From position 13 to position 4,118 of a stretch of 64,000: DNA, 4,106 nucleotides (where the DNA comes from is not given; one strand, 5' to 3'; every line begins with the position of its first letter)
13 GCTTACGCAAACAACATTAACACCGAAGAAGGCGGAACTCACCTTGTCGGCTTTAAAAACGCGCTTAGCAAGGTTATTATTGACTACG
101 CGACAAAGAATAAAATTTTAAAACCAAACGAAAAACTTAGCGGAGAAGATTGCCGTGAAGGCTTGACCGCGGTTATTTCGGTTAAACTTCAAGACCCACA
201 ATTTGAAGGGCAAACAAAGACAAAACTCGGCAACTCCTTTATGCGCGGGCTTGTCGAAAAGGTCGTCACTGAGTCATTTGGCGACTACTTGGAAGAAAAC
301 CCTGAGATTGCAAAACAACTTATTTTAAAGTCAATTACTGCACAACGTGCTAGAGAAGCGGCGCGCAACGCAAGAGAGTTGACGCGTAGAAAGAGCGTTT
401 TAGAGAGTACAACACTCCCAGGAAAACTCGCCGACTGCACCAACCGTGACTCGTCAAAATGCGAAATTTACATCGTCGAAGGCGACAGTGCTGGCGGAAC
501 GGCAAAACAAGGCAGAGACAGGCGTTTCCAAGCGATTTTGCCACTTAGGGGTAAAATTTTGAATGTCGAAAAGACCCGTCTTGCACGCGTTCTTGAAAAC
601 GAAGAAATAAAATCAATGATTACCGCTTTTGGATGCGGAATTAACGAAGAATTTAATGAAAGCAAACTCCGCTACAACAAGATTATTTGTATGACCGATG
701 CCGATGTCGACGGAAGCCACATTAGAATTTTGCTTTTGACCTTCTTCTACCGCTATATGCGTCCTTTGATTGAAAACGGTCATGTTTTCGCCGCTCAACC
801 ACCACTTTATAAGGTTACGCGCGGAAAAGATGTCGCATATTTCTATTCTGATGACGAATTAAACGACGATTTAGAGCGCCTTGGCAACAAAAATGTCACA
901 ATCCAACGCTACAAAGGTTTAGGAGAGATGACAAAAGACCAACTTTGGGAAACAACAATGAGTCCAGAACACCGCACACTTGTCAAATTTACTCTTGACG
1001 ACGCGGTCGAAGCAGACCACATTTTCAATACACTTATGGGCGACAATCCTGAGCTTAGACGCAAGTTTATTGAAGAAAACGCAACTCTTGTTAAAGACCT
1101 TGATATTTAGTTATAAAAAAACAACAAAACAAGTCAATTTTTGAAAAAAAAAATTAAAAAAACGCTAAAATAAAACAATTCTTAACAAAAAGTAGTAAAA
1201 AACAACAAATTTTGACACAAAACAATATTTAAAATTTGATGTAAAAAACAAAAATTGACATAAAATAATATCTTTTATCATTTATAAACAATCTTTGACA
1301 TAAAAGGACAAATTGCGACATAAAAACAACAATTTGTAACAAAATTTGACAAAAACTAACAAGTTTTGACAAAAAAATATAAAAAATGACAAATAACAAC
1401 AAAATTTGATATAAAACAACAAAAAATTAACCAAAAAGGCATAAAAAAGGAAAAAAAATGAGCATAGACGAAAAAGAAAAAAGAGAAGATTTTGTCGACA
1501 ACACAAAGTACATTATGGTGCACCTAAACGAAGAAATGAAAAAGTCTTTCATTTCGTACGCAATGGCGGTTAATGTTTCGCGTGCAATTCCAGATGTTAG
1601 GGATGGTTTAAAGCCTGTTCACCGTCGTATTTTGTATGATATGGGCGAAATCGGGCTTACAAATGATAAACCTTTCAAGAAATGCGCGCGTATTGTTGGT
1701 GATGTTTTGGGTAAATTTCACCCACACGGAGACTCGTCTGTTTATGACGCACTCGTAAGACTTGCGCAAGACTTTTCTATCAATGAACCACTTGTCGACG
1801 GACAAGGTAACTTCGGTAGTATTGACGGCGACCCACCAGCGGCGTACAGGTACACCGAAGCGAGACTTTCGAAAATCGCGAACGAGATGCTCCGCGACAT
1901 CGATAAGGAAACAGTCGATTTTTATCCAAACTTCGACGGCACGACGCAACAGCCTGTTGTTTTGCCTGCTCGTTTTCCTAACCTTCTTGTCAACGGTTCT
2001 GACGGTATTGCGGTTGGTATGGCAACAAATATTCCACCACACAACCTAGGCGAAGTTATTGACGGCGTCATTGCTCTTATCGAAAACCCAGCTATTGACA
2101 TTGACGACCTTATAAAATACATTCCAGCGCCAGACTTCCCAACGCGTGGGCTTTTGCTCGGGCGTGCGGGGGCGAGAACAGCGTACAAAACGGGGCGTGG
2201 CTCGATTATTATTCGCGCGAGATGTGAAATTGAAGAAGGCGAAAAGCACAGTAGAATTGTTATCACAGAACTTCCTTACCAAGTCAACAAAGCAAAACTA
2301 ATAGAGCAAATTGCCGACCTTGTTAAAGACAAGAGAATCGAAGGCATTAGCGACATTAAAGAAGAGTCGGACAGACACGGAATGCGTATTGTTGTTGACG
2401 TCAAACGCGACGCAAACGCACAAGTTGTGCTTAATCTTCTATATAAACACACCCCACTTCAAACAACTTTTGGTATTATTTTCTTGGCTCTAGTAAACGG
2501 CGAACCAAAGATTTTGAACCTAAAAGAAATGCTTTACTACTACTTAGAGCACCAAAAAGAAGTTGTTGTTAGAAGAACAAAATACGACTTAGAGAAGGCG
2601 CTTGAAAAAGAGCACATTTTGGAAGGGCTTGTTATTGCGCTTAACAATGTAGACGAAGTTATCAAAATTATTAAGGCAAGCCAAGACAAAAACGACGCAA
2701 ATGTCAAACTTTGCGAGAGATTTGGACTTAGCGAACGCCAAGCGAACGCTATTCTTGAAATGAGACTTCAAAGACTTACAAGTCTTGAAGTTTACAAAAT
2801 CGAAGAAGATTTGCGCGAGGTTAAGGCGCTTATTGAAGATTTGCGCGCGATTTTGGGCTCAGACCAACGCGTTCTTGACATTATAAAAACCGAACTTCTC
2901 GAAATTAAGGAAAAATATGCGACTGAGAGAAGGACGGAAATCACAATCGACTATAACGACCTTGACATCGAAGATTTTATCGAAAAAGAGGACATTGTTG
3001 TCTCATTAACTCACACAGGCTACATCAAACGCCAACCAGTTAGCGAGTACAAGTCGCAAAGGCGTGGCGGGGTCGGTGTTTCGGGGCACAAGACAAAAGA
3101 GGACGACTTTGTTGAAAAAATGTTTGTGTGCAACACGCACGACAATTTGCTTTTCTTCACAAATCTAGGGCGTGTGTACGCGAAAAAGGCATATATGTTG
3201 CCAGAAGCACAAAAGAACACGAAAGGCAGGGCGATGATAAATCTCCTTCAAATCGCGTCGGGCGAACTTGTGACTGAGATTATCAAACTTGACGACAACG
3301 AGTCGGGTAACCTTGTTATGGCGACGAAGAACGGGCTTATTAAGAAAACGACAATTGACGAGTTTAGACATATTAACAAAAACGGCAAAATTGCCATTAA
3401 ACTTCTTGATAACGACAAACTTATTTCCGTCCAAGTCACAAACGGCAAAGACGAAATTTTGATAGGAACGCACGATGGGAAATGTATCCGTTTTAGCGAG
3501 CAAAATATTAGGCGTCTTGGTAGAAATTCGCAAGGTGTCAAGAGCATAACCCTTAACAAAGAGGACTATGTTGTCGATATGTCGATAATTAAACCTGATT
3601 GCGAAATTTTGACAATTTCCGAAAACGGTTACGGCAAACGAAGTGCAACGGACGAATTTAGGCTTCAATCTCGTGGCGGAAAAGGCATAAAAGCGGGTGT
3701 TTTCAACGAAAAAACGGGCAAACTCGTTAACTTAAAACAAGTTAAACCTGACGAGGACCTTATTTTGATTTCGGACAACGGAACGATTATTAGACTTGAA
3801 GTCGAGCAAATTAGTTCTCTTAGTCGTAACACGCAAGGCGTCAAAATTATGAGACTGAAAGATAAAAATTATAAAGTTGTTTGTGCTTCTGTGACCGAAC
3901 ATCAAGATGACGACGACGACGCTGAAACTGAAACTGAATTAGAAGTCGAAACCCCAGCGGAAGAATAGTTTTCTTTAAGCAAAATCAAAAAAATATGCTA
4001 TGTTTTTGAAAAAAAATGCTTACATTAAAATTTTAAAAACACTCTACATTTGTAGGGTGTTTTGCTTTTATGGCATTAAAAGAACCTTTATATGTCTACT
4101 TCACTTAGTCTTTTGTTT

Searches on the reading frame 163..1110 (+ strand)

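Call 52: search_protein_families(library=pfam, proteins=[window:163-1110:+], max_evalue=0.00001)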
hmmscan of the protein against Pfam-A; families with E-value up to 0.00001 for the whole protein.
window:163-1110:+ (315 aa): 3 families
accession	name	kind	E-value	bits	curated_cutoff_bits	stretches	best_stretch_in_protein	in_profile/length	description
PF00986.26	DNA_gyraseB_C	-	4.2e-29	100.9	29.8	1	242-304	1-63/63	DNA gyrase B subunit, carboxyl terminus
PF00204.31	DNA_gyraseB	-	2.2e-23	83.1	27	1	1-72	101-172/173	DNA gyrase B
PF01751.28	Toprim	-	4.2e-21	75.4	23.1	1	101-212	1-95/96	Toprim domain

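Call 77: search_protein_families(library=ncbifam, proteins=[window:163-1110:+], max_evalue=0.00001)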
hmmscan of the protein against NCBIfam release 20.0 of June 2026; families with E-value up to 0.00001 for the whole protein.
window:163-1110:+ (315 aa): 5 families
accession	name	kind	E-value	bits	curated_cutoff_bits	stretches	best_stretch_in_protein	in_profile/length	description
NF004189.0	PRK05644.1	subfamily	4.9e-156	520.7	740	1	1-315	324-641/641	DNA gyrase subunit B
NF011501.0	PRK14939.1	subfamily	2.7e-152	509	796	2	1-236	323-559/803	DNA gyrase subunit B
TIGR01059.1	gyrB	equivalog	4.7e-150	501.1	882.4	1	1-315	316-639/639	DNA topoisomerase (ATP-hydrolyzing) subunit B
TIGR01058.1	parE_Gpos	equivalog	1.6e-122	410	899.95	1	2-308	318-628/637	DNA topoisomerase IV subunit B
TIGR01055.1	parE_Gneg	equivalog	3.4e-95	319.8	723.35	1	3-307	317-622/625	DNA topoisomerase IV subunit B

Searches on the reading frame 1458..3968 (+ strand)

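Call 52: search_protein_families(library=pfam, proteins=[window:1458-3968:+], max_evalue=0.00001)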
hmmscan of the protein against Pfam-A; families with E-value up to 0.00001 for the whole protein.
window:1458-3968:+ (836 aa): 2 families
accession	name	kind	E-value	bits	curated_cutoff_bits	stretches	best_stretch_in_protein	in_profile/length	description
PF00521.26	DNA_topoisoIV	-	2.6e-170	567.4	31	1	42-480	1-431/432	DNA gyrase/topoisomerase IV, subunit A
PF03989.18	DNA_gyraseA_C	-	8.4e-67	220.8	27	5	665-712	1-48/48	DNA gyrase C-terminal domain, beta-propeller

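Call 77: search_protein_families(library=ncbifam, proteins=[window:1458-3968:+], max_evalue=0.00001)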
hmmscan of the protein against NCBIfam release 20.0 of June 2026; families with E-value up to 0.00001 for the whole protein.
window:1458-3968:+ (836 aa): 10 families
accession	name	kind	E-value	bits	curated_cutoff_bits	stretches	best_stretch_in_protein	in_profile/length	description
NF004043.1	PRK05560.1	equivalog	0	1204.3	902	1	19-804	3-790/798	DNA gyrase subunit A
TIGR01063.1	gyrA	equivalog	0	1177.7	877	1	21-808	4-794/800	DNA topoisomerase (ATP-hydrolyzing) subunit A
NF038098.1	GyrA_w_intein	exception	1.9e-274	913.8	1850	2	133-817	538-1231/1232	intein-containing DNA gyrase subunit A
NF004044.1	PRK05561.1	subfamily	2.3e-253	843.2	654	2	23-713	2-687/738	DNA topoisomerase (ATP-hydrolyzing)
TIGR01061.1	parC_Gpos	equivalog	7.4e-222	738.8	813.25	1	22-745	5-728/737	DNA topoisomerase IV subunit A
NF010586.0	PRK13979.1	equivalog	2.1e-220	734.2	1475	3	14-598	9-600/957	DNA topoisomerase IV subunit A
TIGR01062.1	parC_Gneg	equivalog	1.8e-178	595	628.9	1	22-700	5-671/735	DNA topoisomerase IV subunit A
NF007209.0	PRK09631.1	equivalog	3e-72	244.2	644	1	23-527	4-486/635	DNA topoisomerase IV subunit A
NF009397.0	PRK12758.1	equivalog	4.3e-68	230.1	780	1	5-506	5-486/870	DNA gyrase/topoisomerase IV subunit A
NF007208.0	PRK09630.1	equivalog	1e-51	176.3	598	1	20-405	1-361/479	DNA topoisomerase IV subunit A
